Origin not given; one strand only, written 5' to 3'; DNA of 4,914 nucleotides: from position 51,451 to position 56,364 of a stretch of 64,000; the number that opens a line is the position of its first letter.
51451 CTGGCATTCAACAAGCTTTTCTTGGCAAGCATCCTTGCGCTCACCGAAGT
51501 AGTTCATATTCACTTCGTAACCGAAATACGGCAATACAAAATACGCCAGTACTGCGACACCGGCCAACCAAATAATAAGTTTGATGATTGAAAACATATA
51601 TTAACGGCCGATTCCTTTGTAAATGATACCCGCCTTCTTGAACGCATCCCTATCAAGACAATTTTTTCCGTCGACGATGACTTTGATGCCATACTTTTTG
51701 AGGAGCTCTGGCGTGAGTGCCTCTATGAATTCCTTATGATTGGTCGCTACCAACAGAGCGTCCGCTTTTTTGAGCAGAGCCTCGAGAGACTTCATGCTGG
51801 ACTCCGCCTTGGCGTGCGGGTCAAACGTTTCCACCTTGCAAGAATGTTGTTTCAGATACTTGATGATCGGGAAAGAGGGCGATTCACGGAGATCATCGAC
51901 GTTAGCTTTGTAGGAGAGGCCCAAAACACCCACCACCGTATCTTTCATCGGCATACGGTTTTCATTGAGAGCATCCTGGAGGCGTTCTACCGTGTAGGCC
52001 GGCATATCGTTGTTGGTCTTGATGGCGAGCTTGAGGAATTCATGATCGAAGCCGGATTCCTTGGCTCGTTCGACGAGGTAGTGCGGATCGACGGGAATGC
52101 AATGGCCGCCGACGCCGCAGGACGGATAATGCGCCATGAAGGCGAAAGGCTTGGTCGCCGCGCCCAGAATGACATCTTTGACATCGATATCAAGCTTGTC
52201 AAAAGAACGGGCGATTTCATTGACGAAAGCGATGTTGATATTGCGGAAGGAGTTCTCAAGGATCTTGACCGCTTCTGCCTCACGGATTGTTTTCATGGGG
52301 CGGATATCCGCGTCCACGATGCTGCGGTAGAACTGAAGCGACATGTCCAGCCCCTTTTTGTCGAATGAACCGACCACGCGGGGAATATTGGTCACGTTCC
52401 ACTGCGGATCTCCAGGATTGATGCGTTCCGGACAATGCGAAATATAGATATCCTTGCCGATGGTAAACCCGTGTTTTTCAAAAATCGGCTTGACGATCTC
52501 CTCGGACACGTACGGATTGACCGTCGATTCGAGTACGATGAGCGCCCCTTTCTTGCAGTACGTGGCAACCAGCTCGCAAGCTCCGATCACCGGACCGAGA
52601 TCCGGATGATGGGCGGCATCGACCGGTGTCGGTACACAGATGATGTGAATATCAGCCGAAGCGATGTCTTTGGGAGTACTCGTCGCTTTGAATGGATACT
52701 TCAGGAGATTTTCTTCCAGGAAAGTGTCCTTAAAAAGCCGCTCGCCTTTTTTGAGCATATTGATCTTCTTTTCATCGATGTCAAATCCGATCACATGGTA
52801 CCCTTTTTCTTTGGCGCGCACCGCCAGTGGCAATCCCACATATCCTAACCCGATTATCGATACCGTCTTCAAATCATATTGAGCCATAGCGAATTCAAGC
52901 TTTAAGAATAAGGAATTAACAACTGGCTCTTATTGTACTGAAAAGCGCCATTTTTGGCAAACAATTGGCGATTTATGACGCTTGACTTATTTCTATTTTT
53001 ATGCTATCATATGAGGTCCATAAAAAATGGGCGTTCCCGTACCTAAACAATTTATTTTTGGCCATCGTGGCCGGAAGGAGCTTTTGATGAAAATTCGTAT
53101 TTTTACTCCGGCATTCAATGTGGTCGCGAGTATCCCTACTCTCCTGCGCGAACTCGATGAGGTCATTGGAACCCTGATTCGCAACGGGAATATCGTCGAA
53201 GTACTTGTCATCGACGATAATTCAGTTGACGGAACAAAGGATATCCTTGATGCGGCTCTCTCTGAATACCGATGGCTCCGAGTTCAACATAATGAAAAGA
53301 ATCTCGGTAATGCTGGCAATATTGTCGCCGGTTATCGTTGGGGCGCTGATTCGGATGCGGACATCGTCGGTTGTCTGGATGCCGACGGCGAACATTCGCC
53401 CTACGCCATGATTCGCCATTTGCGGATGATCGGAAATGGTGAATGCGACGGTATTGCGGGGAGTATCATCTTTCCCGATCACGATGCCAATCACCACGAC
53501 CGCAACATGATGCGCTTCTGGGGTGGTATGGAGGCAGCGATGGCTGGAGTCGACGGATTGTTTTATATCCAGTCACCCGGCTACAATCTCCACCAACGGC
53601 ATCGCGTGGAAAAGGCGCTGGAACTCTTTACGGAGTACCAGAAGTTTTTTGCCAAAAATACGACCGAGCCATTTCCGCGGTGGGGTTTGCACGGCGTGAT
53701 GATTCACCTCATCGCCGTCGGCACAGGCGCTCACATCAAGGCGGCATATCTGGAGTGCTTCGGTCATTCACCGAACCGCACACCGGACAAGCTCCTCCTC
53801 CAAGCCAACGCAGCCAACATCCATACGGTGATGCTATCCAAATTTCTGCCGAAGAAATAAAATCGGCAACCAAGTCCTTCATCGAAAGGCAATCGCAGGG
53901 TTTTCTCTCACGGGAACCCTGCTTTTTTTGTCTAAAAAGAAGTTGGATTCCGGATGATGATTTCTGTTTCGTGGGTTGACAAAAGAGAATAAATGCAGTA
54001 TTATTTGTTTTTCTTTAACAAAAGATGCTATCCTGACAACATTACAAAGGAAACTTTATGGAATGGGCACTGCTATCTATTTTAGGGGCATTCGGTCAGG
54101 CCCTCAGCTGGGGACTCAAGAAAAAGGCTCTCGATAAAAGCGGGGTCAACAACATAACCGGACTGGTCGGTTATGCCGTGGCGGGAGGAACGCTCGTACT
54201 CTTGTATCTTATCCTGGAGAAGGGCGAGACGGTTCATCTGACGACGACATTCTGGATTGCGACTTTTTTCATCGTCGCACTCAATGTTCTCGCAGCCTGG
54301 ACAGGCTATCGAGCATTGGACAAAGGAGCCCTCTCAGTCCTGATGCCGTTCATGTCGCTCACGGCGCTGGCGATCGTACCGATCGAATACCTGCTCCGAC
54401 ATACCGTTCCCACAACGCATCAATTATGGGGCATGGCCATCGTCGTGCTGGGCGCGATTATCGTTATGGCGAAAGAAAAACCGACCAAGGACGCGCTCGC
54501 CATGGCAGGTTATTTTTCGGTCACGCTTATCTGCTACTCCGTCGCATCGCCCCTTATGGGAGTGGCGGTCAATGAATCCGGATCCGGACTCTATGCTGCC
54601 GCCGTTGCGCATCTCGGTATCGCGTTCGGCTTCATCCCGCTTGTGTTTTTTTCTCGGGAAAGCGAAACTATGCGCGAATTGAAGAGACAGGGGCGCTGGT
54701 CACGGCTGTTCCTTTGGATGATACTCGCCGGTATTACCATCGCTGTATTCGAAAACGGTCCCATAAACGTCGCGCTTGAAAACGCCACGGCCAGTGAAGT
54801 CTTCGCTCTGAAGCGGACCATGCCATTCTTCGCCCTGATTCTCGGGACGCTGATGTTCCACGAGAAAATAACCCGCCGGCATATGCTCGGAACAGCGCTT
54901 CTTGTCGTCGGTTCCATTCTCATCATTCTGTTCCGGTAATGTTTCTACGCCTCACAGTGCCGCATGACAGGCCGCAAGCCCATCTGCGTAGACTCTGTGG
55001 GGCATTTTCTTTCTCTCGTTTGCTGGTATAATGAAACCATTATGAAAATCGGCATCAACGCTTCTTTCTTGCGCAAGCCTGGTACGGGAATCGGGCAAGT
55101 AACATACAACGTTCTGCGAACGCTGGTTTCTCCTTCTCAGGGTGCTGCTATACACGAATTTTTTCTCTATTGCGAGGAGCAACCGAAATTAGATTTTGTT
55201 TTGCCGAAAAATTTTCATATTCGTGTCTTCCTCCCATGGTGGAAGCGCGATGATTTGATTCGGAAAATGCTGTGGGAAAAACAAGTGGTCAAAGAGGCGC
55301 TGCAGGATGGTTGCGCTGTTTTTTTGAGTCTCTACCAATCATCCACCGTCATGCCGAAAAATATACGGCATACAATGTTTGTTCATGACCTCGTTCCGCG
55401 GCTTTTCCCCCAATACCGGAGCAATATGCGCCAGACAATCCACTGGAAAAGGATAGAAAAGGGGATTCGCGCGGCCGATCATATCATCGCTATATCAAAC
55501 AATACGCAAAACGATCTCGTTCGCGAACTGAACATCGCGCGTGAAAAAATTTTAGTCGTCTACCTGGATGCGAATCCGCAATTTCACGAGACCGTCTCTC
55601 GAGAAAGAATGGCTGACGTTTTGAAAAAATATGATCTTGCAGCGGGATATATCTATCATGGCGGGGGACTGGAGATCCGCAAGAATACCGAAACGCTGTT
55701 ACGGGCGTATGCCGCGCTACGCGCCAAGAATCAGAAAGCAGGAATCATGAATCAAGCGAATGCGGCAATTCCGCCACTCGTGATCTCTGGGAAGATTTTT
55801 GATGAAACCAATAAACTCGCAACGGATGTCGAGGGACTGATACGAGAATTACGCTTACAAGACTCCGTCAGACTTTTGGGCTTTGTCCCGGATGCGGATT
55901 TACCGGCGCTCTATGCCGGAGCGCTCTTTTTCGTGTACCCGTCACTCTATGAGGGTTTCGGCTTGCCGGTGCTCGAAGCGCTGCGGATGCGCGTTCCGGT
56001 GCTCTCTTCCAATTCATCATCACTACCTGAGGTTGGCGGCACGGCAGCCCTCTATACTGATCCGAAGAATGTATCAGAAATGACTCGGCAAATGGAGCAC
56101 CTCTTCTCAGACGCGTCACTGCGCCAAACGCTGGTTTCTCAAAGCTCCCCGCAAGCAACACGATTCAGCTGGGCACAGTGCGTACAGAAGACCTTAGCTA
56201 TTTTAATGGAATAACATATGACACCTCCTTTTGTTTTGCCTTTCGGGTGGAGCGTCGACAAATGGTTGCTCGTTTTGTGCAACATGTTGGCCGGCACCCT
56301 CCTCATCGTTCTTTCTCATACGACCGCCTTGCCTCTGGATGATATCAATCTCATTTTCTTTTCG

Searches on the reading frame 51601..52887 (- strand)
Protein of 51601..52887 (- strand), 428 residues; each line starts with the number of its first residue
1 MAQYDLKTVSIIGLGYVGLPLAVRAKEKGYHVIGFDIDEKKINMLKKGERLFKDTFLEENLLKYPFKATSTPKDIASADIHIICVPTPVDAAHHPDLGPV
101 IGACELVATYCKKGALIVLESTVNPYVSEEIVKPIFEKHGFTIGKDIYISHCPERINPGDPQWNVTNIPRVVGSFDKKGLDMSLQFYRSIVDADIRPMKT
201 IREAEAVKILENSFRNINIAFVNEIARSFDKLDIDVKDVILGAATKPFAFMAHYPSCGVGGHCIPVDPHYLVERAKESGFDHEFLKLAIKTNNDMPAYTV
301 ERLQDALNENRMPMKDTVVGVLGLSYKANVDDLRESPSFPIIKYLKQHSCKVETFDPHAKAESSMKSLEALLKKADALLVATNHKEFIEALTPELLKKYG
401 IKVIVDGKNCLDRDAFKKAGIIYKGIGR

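Call 9: search_protein_families(library=pfam, proteins=[window:51601-52887:-])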
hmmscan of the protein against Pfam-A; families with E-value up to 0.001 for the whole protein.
window:51601-52887:- (428 aa): 6 families
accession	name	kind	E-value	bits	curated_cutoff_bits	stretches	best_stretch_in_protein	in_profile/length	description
PF03721.20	UDPG_MGDP_dh_N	-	5.9e-39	134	27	1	8-178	2-178/187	UDP-glucose/GDP-mannose dehydrogenase family, NAD binding domain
PF00984.24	UDPG_MGDP_dh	-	8.9e-29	99.9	25.4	1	202-293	1-93/94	UDP-glucose/GDP-mannose dehydrogenase family, central domain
PF03720.21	UDPG_MGDP_dh_C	-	8.6e-24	84.3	30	1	320-413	1-103/103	UDP-glucose/GDP-mannose dehydrogenase family, UDP binding domain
PF03446.21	NAD_binding_2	-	7.8e-09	36.2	21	1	9-138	2-110/161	NAD binding domain of 6-phosphogluconate dehydrogenase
PF02826.25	2-Hacid_dh_C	-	6.5e-06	26.1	25.1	0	7-43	37-73/178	D-isomer specific 2-hydroxyacid dehydrogenase, NAD binding domain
PF02254.24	TrkA_N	-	0.00016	22.4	23.8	0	10-47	2-39/116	TrkA-N domain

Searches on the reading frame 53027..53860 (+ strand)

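Call 9: search_protein_families(library=pfam, proteins=[window:53027-53860:+])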
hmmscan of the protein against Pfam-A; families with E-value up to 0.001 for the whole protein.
window:53027-53860:+ (277 aa): 1 family
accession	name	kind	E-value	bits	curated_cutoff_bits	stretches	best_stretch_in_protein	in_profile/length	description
PF00535.33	Glycos_transf_2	-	2.6e-18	67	23.3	1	25-162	2-130/168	Glycosyl transferase family 2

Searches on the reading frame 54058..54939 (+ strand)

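Call 9: search_protein_families(library=pfam, proteins=[window:54058-54939:+])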
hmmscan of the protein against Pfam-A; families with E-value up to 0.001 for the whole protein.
window:54058-54939:+ (293 aa): 1 family
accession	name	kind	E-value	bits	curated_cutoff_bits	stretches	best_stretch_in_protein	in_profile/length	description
PF00892.27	EamA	-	2e-18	67.4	28.2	2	155-290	9-134/135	EamA-like transporter family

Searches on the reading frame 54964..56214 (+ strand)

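Call 9: search_protein_families(library=pfam, proteins=[window:54964-56214:+])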
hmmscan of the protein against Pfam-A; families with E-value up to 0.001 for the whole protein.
window:54964-56214:+ (416 aa): 4 families
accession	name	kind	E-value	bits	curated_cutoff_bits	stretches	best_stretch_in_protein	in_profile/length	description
PF00534.26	Glycos_transf_1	-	2.7e-22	79.6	26.4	1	234-391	22-166/172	Glycosyl transferases group 1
PF13692.12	Glyco_trans_1_4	-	5e-19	69.4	27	1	234-383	8-142/142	Glycosyl transferases group 1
PF13439.12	Glyco_transf_4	-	4.3e-10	40.3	28.5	1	42-200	3-163/170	Glycosyltransferase Family 4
PF20706.3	GT4-conflict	-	4.9e-09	36.1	26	1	168-354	144-316/385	Family 4 Glycosyltransferase in conflict systems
